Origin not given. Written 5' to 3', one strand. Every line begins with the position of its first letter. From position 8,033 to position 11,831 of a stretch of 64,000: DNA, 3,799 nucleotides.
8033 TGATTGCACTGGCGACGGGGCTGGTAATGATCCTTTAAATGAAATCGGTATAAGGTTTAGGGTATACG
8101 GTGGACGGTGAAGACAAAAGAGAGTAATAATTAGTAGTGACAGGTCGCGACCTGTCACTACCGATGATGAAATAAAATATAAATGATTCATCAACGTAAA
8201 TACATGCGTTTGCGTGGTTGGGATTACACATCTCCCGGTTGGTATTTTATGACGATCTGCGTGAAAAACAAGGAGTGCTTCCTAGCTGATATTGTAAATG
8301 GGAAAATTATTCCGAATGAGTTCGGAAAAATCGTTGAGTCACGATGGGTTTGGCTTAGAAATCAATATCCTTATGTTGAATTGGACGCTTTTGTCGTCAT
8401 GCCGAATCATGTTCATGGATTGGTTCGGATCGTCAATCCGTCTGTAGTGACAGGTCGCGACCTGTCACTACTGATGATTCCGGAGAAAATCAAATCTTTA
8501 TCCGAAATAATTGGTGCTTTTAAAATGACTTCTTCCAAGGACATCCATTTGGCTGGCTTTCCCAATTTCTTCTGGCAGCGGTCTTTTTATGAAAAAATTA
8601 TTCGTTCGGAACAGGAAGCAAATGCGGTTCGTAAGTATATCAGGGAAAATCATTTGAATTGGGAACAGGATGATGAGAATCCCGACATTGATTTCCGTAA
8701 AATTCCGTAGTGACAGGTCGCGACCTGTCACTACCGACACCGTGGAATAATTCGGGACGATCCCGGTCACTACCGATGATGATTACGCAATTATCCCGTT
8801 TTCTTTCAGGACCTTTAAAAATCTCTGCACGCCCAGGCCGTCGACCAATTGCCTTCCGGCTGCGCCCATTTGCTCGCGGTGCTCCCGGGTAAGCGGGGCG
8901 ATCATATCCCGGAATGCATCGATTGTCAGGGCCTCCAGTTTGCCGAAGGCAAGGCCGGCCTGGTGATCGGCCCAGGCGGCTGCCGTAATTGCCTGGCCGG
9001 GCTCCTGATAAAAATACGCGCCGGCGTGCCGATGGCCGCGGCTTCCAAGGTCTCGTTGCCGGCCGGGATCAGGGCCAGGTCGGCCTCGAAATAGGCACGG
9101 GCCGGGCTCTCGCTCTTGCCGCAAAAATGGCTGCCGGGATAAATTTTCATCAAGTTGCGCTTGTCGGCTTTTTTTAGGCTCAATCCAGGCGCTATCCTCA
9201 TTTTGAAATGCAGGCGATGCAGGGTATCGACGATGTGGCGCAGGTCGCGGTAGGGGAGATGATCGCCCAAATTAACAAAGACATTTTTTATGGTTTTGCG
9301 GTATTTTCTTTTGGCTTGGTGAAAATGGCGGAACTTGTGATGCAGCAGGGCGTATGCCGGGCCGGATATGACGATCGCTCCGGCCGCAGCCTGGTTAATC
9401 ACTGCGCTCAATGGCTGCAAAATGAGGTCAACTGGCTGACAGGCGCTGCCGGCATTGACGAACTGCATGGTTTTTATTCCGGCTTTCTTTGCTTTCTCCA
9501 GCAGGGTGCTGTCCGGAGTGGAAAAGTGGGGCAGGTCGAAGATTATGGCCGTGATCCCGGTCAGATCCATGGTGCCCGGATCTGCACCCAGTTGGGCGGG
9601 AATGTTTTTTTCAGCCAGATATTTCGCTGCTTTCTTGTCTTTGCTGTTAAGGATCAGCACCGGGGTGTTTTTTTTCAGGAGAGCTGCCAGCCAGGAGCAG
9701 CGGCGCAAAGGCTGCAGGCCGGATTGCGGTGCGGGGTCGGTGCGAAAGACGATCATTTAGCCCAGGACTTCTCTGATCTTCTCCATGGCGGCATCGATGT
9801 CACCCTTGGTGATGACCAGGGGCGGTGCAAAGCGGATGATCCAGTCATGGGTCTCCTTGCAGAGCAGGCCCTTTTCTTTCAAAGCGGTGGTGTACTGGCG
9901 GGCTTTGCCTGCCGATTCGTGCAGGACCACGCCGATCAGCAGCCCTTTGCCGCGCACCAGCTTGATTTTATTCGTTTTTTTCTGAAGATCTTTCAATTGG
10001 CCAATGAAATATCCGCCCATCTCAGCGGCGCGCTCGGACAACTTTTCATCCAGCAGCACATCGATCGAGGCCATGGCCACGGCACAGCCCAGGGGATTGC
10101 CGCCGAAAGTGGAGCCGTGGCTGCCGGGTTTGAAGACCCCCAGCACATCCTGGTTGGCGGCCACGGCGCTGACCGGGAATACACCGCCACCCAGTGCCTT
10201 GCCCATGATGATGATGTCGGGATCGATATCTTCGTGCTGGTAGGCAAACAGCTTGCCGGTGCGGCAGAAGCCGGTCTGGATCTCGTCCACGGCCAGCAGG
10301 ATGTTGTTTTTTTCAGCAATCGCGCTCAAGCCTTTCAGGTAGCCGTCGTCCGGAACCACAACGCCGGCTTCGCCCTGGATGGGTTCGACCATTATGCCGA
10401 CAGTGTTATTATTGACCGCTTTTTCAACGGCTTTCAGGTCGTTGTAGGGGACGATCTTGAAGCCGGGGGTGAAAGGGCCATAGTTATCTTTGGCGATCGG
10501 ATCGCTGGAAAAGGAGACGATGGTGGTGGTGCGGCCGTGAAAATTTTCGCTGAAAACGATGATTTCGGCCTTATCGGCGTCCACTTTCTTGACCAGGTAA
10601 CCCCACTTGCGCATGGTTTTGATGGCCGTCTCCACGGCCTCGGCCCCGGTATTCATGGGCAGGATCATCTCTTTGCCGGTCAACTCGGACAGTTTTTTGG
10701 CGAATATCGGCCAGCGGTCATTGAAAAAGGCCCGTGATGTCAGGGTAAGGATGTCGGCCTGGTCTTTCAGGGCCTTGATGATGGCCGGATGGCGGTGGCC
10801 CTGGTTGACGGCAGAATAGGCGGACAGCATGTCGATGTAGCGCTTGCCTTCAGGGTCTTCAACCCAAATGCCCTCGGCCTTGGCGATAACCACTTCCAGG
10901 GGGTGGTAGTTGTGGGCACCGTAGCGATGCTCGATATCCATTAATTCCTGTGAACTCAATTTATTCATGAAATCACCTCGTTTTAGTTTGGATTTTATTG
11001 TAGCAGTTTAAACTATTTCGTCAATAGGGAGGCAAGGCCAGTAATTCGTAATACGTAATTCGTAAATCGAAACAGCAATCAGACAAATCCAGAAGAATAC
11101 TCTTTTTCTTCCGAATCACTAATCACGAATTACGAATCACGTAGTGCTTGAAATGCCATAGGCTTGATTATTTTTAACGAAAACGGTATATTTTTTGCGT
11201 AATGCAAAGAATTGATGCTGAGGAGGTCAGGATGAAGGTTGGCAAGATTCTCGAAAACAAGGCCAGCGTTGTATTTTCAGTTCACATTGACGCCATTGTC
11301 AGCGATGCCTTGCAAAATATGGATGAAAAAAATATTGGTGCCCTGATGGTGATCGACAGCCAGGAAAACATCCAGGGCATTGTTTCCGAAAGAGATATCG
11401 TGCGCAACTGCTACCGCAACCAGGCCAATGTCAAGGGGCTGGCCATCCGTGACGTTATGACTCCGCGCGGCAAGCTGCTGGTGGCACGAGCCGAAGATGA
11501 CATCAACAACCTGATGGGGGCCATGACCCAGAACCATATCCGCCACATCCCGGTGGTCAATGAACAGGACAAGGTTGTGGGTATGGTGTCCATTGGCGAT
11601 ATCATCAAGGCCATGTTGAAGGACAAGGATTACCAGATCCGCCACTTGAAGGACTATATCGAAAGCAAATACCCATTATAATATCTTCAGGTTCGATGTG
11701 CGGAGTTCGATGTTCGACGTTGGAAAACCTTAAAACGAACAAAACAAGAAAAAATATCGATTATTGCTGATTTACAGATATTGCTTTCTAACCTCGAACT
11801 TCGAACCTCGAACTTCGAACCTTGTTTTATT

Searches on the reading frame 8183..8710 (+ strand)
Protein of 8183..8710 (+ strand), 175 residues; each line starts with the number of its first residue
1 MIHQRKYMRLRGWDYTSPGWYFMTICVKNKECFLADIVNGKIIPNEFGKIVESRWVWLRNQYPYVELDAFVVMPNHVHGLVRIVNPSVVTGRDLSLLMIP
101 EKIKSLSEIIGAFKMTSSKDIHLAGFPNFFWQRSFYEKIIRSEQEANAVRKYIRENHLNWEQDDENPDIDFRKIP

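Call 56: search_protein_families(library=pfam, proteins=[window:8183-8710:+], max_evalue=0.01)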
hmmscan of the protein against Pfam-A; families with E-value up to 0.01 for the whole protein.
window:8183-8710:+ (175 aa): 1 family
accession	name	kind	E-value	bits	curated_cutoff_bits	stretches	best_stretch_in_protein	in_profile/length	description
PF01797.21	Y1_Tnp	-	1.7e-07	31.8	23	1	103-156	62-121/121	Transposase IS200 like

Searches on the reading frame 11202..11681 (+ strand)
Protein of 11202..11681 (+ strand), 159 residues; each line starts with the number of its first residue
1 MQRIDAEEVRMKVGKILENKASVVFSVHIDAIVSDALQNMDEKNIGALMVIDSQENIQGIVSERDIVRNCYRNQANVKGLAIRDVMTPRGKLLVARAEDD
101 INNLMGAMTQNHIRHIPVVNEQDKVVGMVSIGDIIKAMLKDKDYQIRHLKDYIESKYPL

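Call 56: search_protein_families(library=pfam, proteins=[window:11202-11681:+], max_evalue=0.01)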
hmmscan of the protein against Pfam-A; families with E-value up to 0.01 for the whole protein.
window:11202-11681:+ (159 aa): 3 families
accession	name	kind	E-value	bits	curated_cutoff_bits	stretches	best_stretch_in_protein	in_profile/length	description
PF00571.33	CBS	-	4.5e-23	81.8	24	2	82-139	1-56/57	CBS domain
PF02457.21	DAC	-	0.0039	17.2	27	0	35-64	2-31/119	DisA bacterial checkpoint controller nucleotide-binding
PF23846.1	Cache_WalK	-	0.0093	16.8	27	0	100-129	1-30/92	WalK sensor protein kinase Chache domain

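Call 73: find_homologous_proteins(query=window:11202-11681:+, max_evalue=1e-30)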
Query window:11202-11681:+ (159 aa): 93 proteins with E <= 1e-30 among 187 candidates.
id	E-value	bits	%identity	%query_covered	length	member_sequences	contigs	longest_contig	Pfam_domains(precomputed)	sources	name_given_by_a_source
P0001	2.0e-88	312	100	94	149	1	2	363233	PF00571.34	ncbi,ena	-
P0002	2.8e-86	305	98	94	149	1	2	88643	PF00571.34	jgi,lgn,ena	-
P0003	4.0e-86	304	97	94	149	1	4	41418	PF00571.34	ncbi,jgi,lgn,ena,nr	ncbi:MAG: CBS domain-containing protein [Candidatus Aminicenantes bacterium]|jgi:CBS domain-containi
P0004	4.8e-86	304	97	94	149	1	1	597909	PF00571.34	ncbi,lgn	ncbi:MAG: CBS domain-containing protein [Chrysiogenia bacterium]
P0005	1.2e-85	303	97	94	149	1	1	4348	PF00571.34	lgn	-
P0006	1.6e-83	296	95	94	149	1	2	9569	PF00571.34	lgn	-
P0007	2.0e-83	296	95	94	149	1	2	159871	PF00571.34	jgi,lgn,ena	-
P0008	2.3e-81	289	91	94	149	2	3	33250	PF00571.34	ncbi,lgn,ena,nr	ncbi:MAG: CBS domain-containing protein [Acidobacteria bacterium]|nr:CBS domain-containing protein [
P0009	1.8e-79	283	90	94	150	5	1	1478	PF00571.34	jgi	jgi:CBS domain-containing protein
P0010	3.4e-79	282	90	94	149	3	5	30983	PF00571.34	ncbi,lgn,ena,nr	ncbi:MAG TPA: CBS domain-containing protein [Patescibacteria group bacterium]|nr:CBS domain-containi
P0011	3.3e-78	279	83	100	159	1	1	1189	PF00571.34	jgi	jgi:CBS domain-containing protein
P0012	2.5e-77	276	88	94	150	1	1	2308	PF00571.34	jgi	jgi:CBS domain-containing protein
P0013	5.8e-76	272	86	94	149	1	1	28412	PF00571.34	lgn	-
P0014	6.3e-76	271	85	94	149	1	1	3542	PF00571.34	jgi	jgi:CBS domain-containing protein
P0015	3.3e-75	269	85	94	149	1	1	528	PF00571.34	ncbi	-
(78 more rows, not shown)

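Call 74: find_encoding_contigs(protein=P0002, flank=3000, max_places=2)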
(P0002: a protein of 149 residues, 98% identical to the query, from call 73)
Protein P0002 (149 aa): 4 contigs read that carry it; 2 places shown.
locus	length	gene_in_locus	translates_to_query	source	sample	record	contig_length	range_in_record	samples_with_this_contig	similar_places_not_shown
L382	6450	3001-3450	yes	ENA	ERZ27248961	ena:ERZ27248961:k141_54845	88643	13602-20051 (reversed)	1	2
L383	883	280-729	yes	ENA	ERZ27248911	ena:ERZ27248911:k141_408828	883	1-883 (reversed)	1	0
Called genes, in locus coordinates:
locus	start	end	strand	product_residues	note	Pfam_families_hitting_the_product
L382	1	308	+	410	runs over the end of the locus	PF04165:DUF401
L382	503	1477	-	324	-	-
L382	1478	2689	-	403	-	PF00202:Aminotran_3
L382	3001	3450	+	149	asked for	PF00571:CBS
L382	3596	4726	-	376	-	PF07722:Peptidase_C26, PF00117:GATase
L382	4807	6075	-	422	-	PF00109:ketoacyl-synt, PF02801:Ketoacyl-synt_C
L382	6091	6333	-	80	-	PF00550:PP-binding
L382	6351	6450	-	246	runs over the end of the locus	PF00106:adh_short, PF08659:KR, PF13561:adh_short_C2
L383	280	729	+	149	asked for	PF00571:CBS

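Call 75: find_encoding_contigs(protein=P0003, flank=3000, max_places=2)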
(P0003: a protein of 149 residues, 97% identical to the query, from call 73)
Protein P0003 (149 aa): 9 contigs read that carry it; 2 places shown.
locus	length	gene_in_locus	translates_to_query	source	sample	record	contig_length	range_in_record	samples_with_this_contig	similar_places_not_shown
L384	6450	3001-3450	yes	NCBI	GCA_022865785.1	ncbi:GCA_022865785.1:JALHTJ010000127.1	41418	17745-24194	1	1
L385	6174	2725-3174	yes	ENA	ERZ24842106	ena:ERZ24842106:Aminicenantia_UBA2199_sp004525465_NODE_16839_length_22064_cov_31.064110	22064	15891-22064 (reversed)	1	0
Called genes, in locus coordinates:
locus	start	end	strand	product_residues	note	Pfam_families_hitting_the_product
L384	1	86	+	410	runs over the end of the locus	PF04165:DUF401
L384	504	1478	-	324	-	-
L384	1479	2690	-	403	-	PF00202:Aminotran_3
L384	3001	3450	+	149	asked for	PF00571:CBS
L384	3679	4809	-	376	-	PF07722:Peptidase_C26, PF00117:GATase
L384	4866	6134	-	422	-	PF00109:ketoacyl-synt, PF02801:Ketoacyl-synt_C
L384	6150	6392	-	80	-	PF00550:PP-binding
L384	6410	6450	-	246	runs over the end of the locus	PF00106:adh_short, PF08659:KR, PF13561:adh_short_C2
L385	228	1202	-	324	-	-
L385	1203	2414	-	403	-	PF00202:Aminotran_3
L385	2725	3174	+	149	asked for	PF00571:CBS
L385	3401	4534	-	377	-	PF07722:Peptidase_C26, PF00117:GATase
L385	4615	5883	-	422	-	PF00109:ketoacyl-synt, PF02801:Ketoacyl-synt_C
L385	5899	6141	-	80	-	PF00550:PP-binding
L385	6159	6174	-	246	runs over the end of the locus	PF00106:adh_short, PF08659:KR, PF13561:adh_short_C2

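Call 76: find_encoding_contigs(protein=P0004, flank=3000, max_places=2)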
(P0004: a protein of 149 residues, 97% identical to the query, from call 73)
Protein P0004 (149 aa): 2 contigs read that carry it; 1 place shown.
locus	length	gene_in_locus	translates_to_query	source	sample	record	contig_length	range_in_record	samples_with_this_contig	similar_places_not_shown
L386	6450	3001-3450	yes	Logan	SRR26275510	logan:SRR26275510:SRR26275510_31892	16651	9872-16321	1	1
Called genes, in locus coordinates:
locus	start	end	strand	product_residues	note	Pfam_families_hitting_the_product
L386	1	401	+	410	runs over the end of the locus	PF04165:DUF401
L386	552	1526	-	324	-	-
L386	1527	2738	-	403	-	PF00202:Aminotran_3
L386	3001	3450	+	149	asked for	PF00571:CBS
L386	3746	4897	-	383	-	PF07722:Peptidase_C26, PF00117:GATase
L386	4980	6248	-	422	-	PF00109:ketoacyl-synt, PF02801:Ketoacyl-synt_C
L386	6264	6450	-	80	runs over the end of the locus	PF00550:PP-binding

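Call 77: find_encoding_contigs(protein=P0007, flank=3000, max_places=2)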
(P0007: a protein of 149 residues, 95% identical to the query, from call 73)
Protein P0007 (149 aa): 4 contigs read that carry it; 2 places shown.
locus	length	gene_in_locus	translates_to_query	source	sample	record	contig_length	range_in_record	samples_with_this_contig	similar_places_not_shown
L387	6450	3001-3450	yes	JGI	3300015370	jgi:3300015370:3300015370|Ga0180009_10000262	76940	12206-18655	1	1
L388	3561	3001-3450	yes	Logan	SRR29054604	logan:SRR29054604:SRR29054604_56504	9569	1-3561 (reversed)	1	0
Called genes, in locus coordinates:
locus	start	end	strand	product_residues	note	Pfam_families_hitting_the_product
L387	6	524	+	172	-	PF01797:Y1_Tnp (weak)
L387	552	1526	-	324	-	-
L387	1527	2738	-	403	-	PF00202:Aminotran_3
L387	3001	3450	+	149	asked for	PF00571:CBS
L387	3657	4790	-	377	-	PF07722:Peptidase_C26, PF00117:GATase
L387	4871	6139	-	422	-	PF00109:ketoacyl-synt, PF02801:Ketoacyl-synt_C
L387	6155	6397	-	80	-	PF00550:PP-binding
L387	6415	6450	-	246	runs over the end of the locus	PF00106:adh_short, PF08659:KR, PF13561:adh_short_C2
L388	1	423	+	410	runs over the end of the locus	PF04165:DUF401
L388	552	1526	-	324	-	-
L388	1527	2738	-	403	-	PF00202:Aminotran_3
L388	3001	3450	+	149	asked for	PF00571:CBS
